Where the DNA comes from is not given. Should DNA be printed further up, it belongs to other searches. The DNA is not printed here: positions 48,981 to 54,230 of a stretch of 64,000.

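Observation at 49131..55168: Giant tandem kinase-pseudokinase-STAND-TPR protein translationally coupled to a GlnD/DUF294-type nucleotidyltransferase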

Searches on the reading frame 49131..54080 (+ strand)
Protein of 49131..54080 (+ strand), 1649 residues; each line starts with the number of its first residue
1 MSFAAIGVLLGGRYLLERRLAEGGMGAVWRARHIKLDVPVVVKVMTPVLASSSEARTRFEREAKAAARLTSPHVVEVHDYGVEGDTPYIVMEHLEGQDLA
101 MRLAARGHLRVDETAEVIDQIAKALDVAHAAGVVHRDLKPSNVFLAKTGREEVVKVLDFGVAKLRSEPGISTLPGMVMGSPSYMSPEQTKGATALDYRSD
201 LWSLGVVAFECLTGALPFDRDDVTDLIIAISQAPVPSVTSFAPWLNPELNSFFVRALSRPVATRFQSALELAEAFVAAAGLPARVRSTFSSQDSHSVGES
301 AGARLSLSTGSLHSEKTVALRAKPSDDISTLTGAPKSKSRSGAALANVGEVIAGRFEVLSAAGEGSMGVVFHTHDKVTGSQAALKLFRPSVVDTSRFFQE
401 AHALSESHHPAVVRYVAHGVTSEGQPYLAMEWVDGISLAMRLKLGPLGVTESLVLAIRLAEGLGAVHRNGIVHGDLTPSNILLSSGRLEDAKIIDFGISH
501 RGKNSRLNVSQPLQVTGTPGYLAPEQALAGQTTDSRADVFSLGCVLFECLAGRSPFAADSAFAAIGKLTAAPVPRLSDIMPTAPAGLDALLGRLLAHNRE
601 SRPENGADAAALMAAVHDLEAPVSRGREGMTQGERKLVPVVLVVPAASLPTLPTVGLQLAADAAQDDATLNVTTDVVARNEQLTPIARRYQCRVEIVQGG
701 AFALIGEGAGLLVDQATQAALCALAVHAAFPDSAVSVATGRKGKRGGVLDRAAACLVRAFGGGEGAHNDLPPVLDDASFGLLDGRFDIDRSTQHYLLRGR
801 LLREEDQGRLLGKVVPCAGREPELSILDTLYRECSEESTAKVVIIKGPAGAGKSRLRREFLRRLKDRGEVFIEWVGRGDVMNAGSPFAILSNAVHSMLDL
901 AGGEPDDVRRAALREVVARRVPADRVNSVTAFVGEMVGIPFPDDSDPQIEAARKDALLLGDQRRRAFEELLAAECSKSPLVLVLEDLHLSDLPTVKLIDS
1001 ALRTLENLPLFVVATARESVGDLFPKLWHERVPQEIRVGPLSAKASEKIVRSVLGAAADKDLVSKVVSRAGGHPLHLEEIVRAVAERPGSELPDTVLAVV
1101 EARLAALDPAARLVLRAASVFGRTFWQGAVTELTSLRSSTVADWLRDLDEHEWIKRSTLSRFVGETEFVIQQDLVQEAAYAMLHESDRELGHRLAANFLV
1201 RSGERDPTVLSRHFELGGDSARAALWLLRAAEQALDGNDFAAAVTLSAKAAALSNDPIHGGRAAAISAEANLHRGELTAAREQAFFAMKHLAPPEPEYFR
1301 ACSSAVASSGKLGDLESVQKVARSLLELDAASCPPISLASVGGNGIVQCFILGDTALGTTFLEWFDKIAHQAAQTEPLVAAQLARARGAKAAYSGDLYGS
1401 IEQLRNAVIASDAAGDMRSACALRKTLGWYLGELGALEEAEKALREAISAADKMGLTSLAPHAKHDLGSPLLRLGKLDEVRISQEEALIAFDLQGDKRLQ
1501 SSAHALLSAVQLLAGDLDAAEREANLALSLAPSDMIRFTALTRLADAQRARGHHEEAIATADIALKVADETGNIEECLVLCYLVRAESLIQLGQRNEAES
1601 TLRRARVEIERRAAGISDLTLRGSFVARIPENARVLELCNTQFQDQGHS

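Call 6: search_protein_families(library=pfam, proteins=[window:49131-54080:+], max_evalue=0.01)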
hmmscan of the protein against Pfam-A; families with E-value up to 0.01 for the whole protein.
window:49131-54080:+ (1649 aa): 16 families
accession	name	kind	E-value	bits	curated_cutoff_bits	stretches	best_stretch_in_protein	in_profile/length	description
PF00069.31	Pkinase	-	3.5e-80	269.6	31.7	2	16-228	3-207/263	Protein kinase domain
PF07714.23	PK_Tyr_Ser-Thr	-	9.5e-54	182.8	23.1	2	17-227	4-214/258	Protein tyrosine and serine/threonine kinase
PF13191.12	AAA_16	-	2.4e-19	70.9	32.6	1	817-1013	2-167/167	AAA ATPase domain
PF01636.29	APH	-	9e-13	49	23.2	2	377-468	20-109/239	Phosphotransferase enzyme family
PF03109.22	ABC1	-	4.6e-12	46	22.9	1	425-503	142-218/244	ABC1 atypical kinase-like domain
PF06293.20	Kdo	-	4.3e-11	43.1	21.3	1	85-166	90-173/207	Lipopolysaccharide kinase (Kdo/WaaP) family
PF13181.12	TPR_8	-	5.5e-06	26.6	25.7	0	1427-1451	7-31/34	Tetratricopeptide repeat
PF19974.5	TCAD9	-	1.2e-05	25.1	40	1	319-502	215-327/429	Ternary complex associated domain 9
PF01163.29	RIO1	-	4e-05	23.8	22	0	462-497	117-149/187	RIO domain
PF07719.23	TPR_2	-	8.6e-05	22.8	27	0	1426-1450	6-30/34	Tetratricopeptide repeat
PF13424.12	TPR_12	-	0.00016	22.2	30.1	0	1538-1605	3-71/77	Tetratricopeptide repeat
PF13401.12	AAA_22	-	0.0009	20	27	1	838-946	3-65/130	AAA domain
PF25199.1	nSTAND_NTPase5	-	0.0014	18.9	34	1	819-854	17-55/145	Novel STAND NTPase 5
PF14531.12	Kinase-like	-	0.0023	17.7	25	0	129-221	162-254/289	Kinase-like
PF07914.17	DUF1679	-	0.0031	16.9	24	0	458-503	259-305/414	Uncharacterized oxidoreductase dhs-27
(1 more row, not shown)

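Call 7: search_protein_families(library=padloc, proteins=[window:49131-54080:+], max_evalue=0.01)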
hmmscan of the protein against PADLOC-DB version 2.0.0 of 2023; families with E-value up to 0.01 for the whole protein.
window:49131-54080:+ (1649 aa): 34 families (the best 25 are shown)
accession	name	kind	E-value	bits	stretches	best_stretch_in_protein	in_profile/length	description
PDLC04042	PD-T4-6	-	1e-147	489.4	2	9-280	6-274/292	-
PDLC04053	PD-T4-6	-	8.8e-140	463.5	2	12-287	9-280/311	-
PDLC04061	PD-T4-6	-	2.9e-134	447.4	2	6-298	10-303/510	-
PDLC04043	PD-T4-6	-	9.9e-132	438.2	2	9-307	12-307/452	-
PDLC04054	PD-T4-6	-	1.8e-127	423.6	2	1-286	1-282/347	-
PDLC04039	PD-T4-6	-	1.1e-122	408.3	2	7-280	10-277/458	-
PDLC04041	PD-T4-6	-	7.3e-119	395.9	2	11-286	27-301/443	-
PDLC04060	PD-T4-6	-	2.4e-117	390.8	2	6-275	2-266/486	-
PDLC04047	PD-T4-6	-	1.7e-113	377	2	9-274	7-268/327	-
PDLC04138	mad6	-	1.3e-107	359.4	2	11-275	50-310/659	mads_6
PDLC04057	PD-T4-6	-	1.3e-107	358.6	2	6-275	2-267/443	-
PDLC04040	PD-T4-6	-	5.6e-101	336.9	2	21-297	3-284/547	-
PDLC04048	PD-T4-6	-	3.4e-98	327.3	2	5-278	3-272/354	-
PDLC04052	PD-T4-6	-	1.8e-96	322.3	2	9-276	6-274/496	-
PDLC04050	PD-T4-6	-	2.1e-91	305.2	2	354-622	63-329/480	-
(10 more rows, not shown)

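Call 8: search_protein_families(library=ncbifam, proteins=[window:49131-54080:+], max_evalue=0.01)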
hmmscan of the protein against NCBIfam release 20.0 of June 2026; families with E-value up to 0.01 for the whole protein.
window:49131-54080:+ (1649 aa): 21 families
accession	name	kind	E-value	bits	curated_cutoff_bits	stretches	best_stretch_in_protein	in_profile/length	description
NF033483.0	PknB_PASTA_kin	equivalog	2.8e-137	459.1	450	2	7-289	2-279/563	Stk1 family PASTA domain-containing Ser/Thr kinase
TIGR03903.1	TOMM_kin_cyc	equivalog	2.5e-103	346.9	705.75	3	40-321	6-286/1267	TOMM system kinase/cyclase fusion protein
NF052427.1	StpK7MSMEG_1200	equivalog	1.2e-91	308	900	2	12-302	7-289/601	serine/threonine protein kinase StpK7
NF047741.1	antiphage_MADS6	equivalog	2.1e-84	284.2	460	3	105-463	292-604/612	methylation-associated defense system protein kinase MAD6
NF038150.1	lanthi_synth_IV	equivalog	3.1e-54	184.6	650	2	8-221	185-399/851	class IV lanthionine synthetase LanL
NF033442.0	BREX_PglW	equivalog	3.8e-46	157.4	990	3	4-275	504-766/1391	BREX system serine/threonine kinase PglW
NF009651.0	PRK13184.1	equivalog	4.5e-46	157.3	839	2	13-274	3-286/932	serine/threonine-protein kinase PknD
NF053615.1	SerThrKinAfsKStmc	equivalog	1.2e-44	153.1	1300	2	18-299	19-292/809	protein serine/threonine kinase AfsK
NF038151.1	lanthi_synth_III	equivalog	1.3e-30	106.5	575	2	13-214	221-425/833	class III lanthionine synthetase LanKC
TIGR03724.2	arch_bud32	equivalog_domain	1.2e-20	73.9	125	2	393-502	36-134/193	KEOPS complex kinase/ATPase Bud32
NF011463.0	PRK14879.1-4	equivalog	5e-20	71.9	188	2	44-167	51-165/237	Kae1-associated kinase Bud32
NF043056.1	T4SS_LegK1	equivalog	5.1e-18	64.9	550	2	82-207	149-279/516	Dot/Icm T4SS effector kinase LegK1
NF058632.1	SerThrKinPrkT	equivalog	8.2e-18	64.5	280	2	13-160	22-163/322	serine/threonine protein kinase PrkT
NF011464.0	PRK14879.1-7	equivalog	1.1e-17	64.5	246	2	58-164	52-151/221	Kae1-associated kinase Bud32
NF007174.0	PRK09605.1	equivalog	2.8e-17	62.4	447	2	393-501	379-475/535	bifunctional N(6)-L-threonylcarbamoyladenine synthase/serine/threonine protein kinase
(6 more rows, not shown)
